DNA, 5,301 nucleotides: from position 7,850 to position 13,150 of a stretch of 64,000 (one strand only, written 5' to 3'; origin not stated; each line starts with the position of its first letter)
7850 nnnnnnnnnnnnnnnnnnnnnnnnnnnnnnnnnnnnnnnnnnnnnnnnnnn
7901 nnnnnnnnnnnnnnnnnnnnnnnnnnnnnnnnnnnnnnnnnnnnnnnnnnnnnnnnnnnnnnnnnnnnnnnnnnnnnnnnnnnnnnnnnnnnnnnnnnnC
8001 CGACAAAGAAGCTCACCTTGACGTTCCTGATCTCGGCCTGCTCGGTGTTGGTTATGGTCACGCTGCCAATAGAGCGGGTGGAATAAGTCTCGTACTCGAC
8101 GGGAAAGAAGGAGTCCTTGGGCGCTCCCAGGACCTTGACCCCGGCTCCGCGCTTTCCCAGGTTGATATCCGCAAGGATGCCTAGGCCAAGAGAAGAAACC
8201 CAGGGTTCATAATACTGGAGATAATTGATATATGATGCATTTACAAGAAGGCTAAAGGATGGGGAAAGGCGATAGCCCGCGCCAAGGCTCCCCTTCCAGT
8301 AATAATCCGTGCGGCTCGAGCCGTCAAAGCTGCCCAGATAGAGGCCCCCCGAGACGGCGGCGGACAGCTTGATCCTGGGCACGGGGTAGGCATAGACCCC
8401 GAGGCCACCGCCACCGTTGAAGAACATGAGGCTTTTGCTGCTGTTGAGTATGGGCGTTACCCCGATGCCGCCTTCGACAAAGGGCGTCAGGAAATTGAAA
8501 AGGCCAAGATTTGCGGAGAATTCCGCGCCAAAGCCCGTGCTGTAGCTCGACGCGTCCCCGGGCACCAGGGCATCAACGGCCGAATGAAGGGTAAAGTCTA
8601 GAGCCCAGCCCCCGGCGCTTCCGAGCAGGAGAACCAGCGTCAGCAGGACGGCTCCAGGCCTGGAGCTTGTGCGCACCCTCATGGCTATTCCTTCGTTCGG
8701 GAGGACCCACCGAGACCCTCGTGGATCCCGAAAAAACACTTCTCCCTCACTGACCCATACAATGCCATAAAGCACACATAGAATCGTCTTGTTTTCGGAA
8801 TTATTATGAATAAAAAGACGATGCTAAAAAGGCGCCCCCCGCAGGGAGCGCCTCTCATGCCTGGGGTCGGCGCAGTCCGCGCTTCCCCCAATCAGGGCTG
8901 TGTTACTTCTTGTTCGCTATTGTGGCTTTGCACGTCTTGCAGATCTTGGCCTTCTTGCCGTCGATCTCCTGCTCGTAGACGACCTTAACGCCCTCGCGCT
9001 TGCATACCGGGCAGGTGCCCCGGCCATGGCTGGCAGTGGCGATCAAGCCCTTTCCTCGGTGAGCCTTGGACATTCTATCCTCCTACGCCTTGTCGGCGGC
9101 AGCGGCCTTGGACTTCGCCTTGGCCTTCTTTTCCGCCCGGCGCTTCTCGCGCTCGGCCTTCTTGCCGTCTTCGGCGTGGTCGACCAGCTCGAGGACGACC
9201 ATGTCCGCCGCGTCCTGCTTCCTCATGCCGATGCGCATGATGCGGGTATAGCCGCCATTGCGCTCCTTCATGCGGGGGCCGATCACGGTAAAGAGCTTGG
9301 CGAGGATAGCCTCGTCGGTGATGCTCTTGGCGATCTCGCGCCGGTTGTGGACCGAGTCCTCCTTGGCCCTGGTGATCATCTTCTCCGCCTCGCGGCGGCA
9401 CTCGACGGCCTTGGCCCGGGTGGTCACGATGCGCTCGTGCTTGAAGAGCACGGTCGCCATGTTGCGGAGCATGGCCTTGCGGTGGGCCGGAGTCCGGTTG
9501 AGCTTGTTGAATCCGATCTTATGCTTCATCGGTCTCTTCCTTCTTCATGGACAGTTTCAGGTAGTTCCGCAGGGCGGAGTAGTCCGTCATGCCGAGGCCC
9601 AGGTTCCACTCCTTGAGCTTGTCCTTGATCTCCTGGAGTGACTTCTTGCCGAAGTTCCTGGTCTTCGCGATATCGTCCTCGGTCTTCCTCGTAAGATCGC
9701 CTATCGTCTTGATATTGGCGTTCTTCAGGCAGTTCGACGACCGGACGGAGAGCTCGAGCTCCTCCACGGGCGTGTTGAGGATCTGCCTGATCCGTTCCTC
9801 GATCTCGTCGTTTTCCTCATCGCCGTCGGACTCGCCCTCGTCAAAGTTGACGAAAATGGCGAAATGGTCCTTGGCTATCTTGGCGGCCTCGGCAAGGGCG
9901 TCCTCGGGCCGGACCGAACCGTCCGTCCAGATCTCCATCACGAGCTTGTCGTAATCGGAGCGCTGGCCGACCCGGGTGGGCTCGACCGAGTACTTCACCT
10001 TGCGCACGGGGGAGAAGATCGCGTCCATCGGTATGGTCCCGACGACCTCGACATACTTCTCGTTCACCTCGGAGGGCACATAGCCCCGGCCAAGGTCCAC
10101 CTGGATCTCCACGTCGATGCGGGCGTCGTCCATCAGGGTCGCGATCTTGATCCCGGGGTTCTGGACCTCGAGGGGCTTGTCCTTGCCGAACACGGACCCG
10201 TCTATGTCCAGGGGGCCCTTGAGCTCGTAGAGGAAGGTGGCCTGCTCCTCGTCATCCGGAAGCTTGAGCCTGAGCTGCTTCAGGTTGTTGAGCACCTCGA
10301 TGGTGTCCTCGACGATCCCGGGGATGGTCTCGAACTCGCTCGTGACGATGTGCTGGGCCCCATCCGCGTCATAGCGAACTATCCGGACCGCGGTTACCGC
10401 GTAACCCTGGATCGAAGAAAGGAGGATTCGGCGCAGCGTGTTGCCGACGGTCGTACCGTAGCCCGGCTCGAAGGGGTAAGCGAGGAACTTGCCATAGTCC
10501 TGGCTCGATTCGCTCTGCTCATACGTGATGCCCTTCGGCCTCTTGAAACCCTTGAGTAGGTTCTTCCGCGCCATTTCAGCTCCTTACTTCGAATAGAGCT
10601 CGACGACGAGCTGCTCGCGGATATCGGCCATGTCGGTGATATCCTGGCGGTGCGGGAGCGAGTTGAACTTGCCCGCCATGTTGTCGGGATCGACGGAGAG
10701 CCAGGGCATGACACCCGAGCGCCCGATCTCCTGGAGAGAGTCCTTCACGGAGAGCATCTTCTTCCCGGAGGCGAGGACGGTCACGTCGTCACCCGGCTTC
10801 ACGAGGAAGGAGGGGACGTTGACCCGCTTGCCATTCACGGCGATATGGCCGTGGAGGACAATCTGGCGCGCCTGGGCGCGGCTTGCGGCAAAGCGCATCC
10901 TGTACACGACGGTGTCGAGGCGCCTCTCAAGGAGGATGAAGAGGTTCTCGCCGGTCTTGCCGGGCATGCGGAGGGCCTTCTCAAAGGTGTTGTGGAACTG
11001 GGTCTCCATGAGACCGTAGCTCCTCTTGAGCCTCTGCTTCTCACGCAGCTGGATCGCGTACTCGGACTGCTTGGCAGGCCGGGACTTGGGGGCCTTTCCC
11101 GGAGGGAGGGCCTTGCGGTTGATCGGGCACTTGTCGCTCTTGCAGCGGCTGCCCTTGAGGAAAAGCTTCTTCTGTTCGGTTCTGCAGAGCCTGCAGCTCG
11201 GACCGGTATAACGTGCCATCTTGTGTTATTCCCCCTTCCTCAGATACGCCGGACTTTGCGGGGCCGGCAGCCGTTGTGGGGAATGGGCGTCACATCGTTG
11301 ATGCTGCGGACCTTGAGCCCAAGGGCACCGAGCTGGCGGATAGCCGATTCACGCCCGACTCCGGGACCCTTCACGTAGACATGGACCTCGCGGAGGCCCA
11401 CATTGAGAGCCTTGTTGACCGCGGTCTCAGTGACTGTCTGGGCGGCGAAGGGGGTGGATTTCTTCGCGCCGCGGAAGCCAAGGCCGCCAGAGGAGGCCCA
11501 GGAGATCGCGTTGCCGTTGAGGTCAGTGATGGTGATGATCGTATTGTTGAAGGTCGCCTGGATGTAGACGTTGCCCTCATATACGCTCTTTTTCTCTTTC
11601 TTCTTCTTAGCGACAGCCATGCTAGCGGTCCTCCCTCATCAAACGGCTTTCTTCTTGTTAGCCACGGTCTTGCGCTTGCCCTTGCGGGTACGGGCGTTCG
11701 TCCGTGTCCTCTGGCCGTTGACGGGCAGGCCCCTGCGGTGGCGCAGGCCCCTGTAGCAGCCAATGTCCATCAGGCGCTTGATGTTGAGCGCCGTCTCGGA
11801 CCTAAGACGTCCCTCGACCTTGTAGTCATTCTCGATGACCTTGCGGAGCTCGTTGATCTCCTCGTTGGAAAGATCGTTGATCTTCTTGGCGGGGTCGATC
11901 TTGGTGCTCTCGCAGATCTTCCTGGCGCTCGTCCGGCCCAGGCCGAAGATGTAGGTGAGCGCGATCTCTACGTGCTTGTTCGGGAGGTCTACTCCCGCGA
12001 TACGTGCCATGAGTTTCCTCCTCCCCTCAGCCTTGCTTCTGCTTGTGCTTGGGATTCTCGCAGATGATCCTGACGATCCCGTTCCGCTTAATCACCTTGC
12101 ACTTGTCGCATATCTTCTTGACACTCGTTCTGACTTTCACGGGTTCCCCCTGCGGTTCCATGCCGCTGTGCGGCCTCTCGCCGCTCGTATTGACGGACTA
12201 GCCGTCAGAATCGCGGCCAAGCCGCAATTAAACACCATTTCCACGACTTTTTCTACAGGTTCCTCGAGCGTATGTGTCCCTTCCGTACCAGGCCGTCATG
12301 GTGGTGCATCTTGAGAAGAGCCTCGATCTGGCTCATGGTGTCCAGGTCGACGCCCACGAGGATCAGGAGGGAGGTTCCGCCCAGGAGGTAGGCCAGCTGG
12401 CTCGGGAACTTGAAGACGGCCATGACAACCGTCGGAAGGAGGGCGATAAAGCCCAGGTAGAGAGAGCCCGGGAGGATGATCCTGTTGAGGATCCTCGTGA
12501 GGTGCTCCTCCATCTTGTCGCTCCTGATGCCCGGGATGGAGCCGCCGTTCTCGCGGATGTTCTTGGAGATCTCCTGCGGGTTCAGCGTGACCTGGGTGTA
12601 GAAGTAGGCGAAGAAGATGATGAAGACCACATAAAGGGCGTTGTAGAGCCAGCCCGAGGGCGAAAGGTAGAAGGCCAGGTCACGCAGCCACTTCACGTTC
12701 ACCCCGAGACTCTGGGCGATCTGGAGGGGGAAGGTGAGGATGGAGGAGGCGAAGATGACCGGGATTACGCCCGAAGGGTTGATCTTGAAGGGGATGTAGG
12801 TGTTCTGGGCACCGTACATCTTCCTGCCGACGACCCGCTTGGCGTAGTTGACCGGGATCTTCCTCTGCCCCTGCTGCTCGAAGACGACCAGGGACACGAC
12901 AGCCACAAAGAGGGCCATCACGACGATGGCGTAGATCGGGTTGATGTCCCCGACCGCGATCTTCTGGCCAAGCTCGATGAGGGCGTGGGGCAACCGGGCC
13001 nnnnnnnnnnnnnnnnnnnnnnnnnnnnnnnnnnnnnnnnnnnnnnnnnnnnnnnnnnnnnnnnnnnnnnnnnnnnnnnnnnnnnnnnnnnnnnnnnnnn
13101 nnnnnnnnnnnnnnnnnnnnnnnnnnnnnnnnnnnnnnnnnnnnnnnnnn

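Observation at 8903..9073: Unannotated 56-aa zinc-ribbon ORF co-transcribed downstream of rplQ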

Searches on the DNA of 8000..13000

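Call 52: search_rna_families(source=window, start=8000, end=13000, threshold=evalue, max_evalue=1)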
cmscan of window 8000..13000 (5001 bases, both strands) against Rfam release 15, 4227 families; matches with E-value up to 1: 0.
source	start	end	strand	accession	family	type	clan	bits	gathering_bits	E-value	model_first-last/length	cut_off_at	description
